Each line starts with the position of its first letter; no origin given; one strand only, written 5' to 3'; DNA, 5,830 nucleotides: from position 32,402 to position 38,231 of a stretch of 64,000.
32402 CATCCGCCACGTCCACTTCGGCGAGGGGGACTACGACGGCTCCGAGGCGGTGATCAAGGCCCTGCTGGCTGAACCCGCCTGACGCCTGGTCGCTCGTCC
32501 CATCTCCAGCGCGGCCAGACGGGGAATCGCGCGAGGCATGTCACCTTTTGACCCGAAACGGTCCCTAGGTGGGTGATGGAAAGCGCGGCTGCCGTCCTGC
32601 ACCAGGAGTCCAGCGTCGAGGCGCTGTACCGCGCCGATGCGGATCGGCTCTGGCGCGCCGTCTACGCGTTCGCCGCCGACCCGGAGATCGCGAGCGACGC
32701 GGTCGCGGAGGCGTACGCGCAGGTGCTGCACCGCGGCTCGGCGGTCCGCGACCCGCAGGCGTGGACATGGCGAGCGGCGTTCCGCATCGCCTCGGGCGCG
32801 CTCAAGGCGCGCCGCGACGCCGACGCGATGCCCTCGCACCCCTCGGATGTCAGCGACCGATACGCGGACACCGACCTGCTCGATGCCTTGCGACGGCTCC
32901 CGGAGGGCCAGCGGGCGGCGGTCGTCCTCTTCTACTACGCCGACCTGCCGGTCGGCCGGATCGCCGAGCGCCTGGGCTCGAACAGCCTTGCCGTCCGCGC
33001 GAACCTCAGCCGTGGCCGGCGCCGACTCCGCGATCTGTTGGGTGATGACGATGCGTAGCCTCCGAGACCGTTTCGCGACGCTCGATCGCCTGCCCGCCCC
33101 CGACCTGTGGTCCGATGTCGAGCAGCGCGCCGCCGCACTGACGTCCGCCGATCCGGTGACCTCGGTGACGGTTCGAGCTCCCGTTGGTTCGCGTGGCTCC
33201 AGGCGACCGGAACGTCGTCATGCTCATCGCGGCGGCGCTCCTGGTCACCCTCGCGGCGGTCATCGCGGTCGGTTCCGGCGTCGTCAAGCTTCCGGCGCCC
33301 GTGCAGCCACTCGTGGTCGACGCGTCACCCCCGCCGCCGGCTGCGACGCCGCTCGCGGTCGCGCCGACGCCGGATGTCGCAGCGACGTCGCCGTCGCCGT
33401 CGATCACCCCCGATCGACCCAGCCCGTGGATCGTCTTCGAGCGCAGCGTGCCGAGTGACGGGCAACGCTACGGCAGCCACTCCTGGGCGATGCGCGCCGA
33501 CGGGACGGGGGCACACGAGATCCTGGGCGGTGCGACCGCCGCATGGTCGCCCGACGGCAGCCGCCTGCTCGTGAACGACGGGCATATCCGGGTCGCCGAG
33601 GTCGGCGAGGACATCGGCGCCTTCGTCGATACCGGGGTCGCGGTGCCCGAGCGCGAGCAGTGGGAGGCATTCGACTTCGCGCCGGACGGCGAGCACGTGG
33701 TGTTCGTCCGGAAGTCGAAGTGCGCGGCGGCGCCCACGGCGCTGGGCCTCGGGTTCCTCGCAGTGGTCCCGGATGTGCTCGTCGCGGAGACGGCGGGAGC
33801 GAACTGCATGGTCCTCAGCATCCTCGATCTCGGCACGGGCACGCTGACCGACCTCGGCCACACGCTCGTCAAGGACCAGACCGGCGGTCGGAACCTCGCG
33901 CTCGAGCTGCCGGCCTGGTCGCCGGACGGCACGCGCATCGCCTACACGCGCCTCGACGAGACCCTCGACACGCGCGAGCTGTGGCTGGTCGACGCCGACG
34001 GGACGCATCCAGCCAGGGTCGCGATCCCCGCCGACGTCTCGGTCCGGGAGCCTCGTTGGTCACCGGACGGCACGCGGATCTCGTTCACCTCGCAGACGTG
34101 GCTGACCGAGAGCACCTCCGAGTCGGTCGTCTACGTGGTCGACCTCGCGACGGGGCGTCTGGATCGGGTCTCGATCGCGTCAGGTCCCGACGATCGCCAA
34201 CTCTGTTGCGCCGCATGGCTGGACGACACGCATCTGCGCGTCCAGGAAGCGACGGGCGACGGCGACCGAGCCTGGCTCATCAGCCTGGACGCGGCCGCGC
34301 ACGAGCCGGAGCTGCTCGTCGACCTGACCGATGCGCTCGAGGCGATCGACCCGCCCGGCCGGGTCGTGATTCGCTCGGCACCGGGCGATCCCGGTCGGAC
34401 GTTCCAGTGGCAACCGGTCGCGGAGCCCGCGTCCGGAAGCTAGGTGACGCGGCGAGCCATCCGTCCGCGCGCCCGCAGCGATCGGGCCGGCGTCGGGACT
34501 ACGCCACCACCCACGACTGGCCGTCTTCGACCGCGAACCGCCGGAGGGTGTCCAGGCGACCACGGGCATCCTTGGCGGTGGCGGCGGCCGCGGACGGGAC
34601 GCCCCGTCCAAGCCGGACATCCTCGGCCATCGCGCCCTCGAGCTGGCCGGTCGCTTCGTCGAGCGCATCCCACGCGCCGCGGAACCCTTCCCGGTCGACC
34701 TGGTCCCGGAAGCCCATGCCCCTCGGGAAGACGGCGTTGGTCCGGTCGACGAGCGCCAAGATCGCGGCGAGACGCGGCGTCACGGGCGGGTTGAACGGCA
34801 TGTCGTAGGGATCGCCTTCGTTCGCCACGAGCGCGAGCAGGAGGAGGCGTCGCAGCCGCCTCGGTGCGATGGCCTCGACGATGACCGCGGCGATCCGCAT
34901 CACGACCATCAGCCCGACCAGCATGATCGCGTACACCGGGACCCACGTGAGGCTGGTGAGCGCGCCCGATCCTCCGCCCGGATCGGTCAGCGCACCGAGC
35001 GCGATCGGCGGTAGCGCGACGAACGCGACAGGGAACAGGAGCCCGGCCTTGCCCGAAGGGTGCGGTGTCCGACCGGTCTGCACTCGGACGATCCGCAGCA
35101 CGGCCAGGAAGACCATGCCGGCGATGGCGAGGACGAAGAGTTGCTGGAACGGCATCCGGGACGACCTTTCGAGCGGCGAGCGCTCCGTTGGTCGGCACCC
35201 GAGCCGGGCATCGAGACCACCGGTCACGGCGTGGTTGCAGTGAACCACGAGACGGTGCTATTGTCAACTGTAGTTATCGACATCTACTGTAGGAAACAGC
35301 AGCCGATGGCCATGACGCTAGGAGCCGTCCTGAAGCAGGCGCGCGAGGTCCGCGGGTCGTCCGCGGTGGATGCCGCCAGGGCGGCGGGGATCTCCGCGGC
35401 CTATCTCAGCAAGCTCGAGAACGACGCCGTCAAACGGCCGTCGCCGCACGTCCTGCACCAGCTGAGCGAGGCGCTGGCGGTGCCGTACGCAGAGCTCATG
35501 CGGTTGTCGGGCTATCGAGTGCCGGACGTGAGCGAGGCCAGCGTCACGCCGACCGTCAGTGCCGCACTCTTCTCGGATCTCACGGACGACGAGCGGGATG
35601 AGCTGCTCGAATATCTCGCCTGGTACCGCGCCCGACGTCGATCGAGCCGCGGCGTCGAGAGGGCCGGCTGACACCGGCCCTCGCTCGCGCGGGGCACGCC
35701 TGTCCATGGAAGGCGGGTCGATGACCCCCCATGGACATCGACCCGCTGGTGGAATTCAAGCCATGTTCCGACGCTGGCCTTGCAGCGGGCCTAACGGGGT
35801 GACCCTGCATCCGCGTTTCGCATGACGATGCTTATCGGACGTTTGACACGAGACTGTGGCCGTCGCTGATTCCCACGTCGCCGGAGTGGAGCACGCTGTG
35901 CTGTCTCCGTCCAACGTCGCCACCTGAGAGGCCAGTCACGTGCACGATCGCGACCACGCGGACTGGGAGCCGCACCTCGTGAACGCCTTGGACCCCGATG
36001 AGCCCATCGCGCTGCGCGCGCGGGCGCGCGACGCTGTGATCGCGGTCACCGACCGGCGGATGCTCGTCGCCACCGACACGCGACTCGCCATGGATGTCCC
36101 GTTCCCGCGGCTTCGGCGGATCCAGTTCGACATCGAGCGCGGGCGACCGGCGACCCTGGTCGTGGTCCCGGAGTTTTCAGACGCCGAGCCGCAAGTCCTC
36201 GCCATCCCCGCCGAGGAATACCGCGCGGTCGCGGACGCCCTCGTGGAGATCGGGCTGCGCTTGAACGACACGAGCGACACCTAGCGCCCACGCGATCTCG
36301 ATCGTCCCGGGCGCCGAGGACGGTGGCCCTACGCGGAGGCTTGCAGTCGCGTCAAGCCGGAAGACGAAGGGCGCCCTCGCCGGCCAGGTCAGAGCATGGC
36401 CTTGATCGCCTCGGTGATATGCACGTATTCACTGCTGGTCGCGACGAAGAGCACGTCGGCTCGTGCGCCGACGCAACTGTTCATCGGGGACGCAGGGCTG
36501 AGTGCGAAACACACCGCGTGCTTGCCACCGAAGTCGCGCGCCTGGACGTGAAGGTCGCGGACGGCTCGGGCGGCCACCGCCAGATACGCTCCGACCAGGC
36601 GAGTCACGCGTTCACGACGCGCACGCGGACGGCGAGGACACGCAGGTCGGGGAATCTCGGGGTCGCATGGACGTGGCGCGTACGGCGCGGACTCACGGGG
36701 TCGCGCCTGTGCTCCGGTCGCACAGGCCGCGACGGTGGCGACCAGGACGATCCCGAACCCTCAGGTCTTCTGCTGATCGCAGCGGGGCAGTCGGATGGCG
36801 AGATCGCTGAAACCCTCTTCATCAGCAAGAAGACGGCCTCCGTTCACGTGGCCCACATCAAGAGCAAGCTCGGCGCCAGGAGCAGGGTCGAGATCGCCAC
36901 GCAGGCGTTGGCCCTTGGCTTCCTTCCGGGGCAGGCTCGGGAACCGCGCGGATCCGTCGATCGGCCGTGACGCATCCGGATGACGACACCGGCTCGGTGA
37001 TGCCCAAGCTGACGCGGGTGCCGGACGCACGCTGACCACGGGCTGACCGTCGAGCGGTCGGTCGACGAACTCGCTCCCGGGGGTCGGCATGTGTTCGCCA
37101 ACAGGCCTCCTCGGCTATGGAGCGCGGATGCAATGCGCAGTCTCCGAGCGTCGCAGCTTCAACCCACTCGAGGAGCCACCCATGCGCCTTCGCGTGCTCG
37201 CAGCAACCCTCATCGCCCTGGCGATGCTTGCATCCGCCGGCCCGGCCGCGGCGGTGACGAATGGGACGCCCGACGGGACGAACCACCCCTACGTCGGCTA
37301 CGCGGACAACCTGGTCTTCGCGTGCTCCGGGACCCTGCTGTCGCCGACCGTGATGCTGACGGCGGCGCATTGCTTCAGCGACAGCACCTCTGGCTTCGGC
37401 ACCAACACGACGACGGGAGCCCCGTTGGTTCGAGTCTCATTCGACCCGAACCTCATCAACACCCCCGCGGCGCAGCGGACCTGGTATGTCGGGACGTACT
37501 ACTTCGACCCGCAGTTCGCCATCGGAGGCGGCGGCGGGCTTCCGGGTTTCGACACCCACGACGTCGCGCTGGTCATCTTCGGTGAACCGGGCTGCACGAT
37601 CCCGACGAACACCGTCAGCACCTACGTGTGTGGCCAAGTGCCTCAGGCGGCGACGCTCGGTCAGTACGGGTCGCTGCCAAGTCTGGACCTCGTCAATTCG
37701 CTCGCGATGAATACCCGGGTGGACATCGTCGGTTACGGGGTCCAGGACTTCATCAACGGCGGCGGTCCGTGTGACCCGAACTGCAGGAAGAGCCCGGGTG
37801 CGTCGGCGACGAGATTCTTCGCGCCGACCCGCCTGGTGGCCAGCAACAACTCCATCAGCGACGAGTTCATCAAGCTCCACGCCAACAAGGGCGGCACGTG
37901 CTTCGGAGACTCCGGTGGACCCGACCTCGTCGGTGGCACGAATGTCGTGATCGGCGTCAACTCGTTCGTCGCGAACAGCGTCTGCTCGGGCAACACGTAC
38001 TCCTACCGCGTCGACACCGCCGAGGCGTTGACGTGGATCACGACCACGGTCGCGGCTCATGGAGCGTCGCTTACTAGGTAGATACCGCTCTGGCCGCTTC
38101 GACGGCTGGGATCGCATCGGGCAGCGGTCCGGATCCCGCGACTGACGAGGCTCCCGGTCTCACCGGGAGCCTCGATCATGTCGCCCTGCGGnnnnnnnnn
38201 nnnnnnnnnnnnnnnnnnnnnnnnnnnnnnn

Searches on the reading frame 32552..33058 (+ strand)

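Call 40: search_protein_families(library=pfam, max_evalue=0.001, proteins=[window:32552-33058:+])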
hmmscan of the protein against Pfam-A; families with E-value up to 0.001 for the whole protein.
window:32552-33058:+ (168 aa): 3 families
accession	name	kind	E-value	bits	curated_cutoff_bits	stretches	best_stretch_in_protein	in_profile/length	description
PF08281.18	Sigma70_r4_2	-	2.6e-12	46.6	25.7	1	108-159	3-54/54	Sigma-70, region 4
PF04545.22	Sigma70_r4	-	2.9e-07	30.3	24.1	1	112-160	1-49/50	Sigma-70, region 4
PF18604.6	PreAtp-grasp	-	0.00044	21.2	27.5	0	101-142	52-93/94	Pre ATP-grasp domain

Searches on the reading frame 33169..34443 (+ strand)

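Call 40: search_protein_families(library=pfam, max_evalue=0.001, proteins=[window:33169-34443:+])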
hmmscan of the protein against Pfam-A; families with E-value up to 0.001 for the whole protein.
window:33169-34443:+ (424 aa): 3 families
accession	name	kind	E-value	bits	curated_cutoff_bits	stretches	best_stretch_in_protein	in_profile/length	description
PF07676.18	PD40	-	3.8e-13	49.5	20.9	0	247-261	13-27/38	WD40-like Beta Propeller Repeat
PF00930.27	DPPIV_N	-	7.6e-08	31.9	22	0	249-265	107-123/354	Dipeptidyl peptidase IV (DPP IV) N-terminal region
PF25174.1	Beta-prop_THOC3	-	0.00036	20.1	305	0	249-310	95-150/272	THOC3 beta-propeller domain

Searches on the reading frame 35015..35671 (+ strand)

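Call 40: search_protein_families(library=pfam, max_evalue=0.001, proteins=[window:35015-35671:+])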
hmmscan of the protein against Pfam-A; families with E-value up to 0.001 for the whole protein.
window:35015-35671:+ (218 aa): 5 families
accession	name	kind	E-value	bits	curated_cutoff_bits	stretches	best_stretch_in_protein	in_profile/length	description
PF13560.12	HTH_31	-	6.9e-12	45.9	27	1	102-161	2-61/64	Helix-turn-helix domain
PF01381.28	HTH_3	-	2.6e-10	40.6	23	1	106-161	1-55/55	Helix-turn-helix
PF12844.13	HTH_19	-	1.6e-06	28.3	30.2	1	103-164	1-61/64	Helix-turn-helix domain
PF13443.12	HTH_26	-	1.6e-05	25.5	22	1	121-164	17-60/63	Cro/C1-type HTH DNA-binding domain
PF13413.12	HTH_25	-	8.3e-05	22.8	24.6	1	106-141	2-37/62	Helix-turn-helix domain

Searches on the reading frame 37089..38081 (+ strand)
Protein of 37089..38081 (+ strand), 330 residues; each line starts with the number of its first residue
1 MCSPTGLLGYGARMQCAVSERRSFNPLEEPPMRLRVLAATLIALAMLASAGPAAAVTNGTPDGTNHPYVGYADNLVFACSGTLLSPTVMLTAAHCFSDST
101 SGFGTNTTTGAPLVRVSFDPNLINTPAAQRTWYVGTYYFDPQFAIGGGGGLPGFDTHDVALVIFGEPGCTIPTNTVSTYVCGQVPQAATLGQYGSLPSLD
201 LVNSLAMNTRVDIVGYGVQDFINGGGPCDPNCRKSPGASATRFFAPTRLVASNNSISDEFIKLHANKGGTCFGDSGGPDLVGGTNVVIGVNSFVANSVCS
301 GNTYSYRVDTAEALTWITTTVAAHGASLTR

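Call 40: search_protein_families(library=pfam, max_evalue=0.001, proteins=[window:37089-38081:+])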
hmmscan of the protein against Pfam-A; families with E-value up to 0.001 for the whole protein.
window:37089-38081:+ (330 aa): 1 family
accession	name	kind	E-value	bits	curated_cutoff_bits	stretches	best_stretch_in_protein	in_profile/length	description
PF00089.32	Trypsin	-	1.5e-12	48.3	20.6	1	77-317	25-220/220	Trypsin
